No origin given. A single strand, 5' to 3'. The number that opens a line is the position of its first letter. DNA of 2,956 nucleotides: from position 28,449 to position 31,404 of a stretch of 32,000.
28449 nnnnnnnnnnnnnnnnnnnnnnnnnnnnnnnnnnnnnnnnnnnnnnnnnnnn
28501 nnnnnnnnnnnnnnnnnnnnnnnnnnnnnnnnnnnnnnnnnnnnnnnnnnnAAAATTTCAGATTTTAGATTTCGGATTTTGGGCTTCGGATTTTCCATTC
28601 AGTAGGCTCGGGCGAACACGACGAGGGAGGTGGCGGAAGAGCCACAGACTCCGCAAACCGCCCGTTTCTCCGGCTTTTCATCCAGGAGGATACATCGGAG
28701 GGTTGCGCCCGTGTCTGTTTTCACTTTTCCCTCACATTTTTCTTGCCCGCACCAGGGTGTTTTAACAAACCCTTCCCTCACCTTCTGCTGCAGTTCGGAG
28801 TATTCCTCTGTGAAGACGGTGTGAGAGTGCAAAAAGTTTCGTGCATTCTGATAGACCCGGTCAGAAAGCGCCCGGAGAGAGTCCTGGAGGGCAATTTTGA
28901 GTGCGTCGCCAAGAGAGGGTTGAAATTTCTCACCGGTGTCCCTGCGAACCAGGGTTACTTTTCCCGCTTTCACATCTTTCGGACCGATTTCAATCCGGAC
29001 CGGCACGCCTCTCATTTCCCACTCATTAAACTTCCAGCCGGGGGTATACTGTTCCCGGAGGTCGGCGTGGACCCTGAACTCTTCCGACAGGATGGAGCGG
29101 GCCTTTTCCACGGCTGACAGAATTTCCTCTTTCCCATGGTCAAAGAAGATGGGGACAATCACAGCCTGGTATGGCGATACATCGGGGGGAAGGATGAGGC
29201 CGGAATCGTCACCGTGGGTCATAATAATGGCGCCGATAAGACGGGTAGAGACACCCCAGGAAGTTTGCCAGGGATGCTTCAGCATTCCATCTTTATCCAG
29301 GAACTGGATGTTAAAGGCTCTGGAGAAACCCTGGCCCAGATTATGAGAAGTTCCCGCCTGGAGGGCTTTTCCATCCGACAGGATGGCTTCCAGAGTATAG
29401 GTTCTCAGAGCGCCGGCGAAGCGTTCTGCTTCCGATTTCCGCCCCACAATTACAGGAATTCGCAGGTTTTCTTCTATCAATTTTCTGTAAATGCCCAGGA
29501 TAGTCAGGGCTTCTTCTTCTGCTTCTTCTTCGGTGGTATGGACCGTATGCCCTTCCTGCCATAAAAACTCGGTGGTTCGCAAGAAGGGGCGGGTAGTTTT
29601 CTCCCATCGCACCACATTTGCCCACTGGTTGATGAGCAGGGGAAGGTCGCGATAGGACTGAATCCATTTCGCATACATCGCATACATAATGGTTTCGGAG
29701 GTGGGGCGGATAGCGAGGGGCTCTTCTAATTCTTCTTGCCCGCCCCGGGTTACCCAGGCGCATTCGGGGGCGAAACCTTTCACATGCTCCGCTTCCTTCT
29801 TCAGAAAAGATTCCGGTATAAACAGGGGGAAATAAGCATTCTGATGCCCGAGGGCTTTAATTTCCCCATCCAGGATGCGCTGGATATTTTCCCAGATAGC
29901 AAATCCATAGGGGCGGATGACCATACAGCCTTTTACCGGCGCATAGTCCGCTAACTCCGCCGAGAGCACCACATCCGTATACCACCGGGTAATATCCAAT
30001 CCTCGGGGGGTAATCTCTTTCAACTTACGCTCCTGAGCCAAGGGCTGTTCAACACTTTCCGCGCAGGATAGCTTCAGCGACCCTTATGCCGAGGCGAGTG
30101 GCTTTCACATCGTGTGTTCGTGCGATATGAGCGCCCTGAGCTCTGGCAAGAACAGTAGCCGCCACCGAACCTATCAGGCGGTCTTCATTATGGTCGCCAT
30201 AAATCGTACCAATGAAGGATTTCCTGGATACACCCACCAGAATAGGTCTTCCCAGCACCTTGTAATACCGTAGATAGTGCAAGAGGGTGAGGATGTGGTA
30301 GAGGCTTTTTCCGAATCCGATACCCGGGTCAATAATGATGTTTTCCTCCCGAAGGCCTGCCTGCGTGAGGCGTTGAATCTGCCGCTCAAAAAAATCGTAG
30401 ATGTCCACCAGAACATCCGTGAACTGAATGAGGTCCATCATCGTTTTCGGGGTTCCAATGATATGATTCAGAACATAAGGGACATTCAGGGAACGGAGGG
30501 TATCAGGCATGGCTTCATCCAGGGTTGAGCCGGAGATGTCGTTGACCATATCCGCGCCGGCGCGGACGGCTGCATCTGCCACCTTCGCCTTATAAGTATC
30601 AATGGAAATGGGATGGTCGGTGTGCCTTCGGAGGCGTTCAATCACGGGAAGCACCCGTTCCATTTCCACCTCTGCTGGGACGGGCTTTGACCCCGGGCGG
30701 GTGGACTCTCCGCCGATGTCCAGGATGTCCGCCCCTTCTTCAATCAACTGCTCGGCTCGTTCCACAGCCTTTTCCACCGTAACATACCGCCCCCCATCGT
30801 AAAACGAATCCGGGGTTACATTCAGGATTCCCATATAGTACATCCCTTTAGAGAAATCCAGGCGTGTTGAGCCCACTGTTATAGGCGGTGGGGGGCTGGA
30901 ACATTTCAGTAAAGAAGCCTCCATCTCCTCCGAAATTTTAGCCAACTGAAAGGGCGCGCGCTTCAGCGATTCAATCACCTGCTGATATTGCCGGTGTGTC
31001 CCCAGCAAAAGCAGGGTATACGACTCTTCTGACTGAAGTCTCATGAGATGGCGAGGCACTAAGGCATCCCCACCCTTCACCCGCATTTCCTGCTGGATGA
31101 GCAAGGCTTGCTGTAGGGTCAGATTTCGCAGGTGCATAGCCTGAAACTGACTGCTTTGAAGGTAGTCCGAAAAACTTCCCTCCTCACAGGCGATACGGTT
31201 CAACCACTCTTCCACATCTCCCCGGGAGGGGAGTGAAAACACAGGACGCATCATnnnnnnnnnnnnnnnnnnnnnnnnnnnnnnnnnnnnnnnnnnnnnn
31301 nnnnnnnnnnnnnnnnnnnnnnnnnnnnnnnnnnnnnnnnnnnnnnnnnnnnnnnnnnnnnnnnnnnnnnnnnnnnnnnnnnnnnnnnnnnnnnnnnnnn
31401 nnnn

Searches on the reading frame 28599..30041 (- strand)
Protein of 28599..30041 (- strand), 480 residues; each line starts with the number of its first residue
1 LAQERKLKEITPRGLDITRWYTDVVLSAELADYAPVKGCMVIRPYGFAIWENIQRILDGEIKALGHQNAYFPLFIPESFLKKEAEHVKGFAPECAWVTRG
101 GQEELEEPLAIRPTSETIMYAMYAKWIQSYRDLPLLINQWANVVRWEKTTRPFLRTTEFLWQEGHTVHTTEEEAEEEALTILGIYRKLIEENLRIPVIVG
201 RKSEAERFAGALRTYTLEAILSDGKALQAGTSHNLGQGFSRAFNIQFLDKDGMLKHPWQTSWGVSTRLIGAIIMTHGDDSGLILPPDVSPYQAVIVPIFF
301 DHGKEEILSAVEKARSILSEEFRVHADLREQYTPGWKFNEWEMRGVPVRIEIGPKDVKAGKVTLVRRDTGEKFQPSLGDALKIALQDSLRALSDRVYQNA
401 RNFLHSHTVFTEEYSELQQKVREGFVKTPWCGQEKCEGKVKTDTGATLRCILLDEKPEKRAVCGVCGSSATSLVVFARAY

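Call 13: search_protein_families(library=pfam, proteins=[window:28599-30041:-], max_evalue=0.00001)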
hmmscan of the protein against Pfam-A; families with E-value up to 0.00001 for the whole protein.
window:28599-30041:- (480 aa): 3 families
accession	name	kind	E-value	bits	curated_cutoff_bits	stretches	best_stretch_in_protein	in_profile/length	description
PF00587.30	tRNA-synt_2b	-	8.3e-22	78.5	29.3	1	103-273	5-176/179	tRNA synthetase class II core domain (G, H, P, S and T)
PF09180.16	ProRS-C_1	-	4.5e-20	72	31.5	1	414-480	1-71/71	Prolyl-tRNA synthetase, C-terminal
PF03129.25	HGTP_anticodon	-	9.1e-18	64.6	21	1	292-383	1-90/94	Anticodon binding domain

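Call 62: find_homologous_proteins(query=window:28599-30041:-, max_evalue=1e-50)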
Query window:28599-30041:- (480 aa): 8000 proteins with E <= 1e-50 among 8000 candidates; the best 120 are listed.
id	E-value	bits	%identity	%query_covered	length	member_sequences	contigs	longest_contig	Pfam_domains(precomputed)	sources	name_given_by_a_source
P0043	0.0e+0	1068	98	99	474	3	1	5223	PF03129.26,PF00587.31,PF09180.17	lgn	-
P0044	1.6e-214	731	65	99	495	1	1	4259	PF03129.26,PF00587.31,PF09180.17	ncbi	ncbi:MAG: proline--tRNA ligase [bacterium]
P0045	2.3e-214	731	66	100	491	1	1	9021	PF03129.26,PF00587.31,PF09180.17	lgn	-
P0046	8.8e-208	709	64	100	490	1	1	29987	PF03129.26,PF00587.31,PF09180.17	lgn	-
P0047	3.4e-207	707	64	99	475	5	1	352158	PF03129.26,PF00587.31,PF09180.17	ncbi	ncbi:MAG: proline--tRNA ligase [bacterium JZ-2024 1]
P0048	6.8e-206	703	65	100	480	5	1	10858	PF03129.26,PF00587.31,PF09180.17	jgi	-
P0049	1.1e-205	702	64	99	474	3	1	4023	PF03129.26,PF00587.31,PF09180.17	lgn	-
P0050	7.8e-203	693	62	100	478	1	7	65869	PF03129.26,PF00587.31,PF09180.17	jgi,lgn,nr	nr:MAG: proline--tRNA ligase [Bacillota bacterium]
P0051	1.1e-202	692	64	100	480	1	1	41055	PF03129.26,PF00587.31,PF09180.17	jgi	jgi:prolyl-tRNA synthetase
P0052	1.3e-202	692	62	100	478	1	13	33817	PF03129.26,PF00587.31,PF09180.17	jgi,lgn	-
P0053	4.0e-200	684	62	100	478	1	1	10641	PF03129.26,PF00587.31,PF09180.17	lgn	-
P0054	2.7e-199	681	61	100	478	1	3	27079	PF03129.26,PF00587.31,PF09180.17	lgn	-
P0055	3.4e-199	681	62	99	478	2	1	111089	PF03129.26,PF00587.31,PF09180.17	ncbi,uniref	ncbi:proline--tRNA ligase [Thermoanaerobacterium sp. DL9XJH110]|uniref:proline--tRNA ligase n=1 Tax=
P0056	3.7e-198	677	63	100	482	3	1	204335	PF03129.26,PF00587.31,PF09180.17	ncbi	-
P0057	3.7e-198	677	61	99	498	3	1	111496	PF03129.26,PF00587.31,PF09180.17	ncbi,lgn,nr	ncbi:MAG: proline--tRNA ligase [Firmicutes bacterium]|nr:proline--tRNA ligase [Bacillota bacterium]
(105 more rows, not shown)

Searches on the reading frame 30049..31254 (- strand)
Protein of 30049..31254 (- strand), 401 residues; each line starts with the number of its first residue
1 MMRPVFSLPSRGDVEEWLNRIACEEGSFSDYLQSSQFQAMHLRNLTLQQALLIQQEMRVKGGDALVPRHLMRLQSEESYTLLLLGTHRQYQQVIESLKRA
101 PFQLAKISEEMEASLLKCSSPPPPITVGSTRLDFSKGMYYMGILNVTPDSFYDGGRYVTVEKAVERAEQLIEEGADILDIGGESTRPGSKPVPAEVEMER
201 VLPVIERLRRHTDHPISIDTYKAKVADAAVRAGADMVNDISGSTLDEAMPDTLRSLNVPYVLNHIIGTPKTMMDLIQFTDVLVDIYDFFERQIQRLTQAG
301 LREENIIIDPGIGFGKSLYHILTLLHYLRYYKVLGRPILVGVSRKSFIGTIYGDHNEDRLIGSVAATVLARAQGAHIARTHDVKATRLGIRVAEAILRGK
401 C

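Call 13: search_protein_families(library=pfam, proteins=[window:30049-31254:-], max_evalue=0.00001)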
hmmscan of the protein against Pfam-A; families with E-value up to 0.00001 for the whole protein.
window:30049-31254:- (401 aa): 1 family
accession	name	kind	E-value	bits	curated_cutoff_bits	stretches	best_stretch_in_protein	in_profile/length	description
PF00809.28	Pterin_bind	-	8.1e-80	268.4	25.5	1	141-381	1-244/244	Pterin binding enzyme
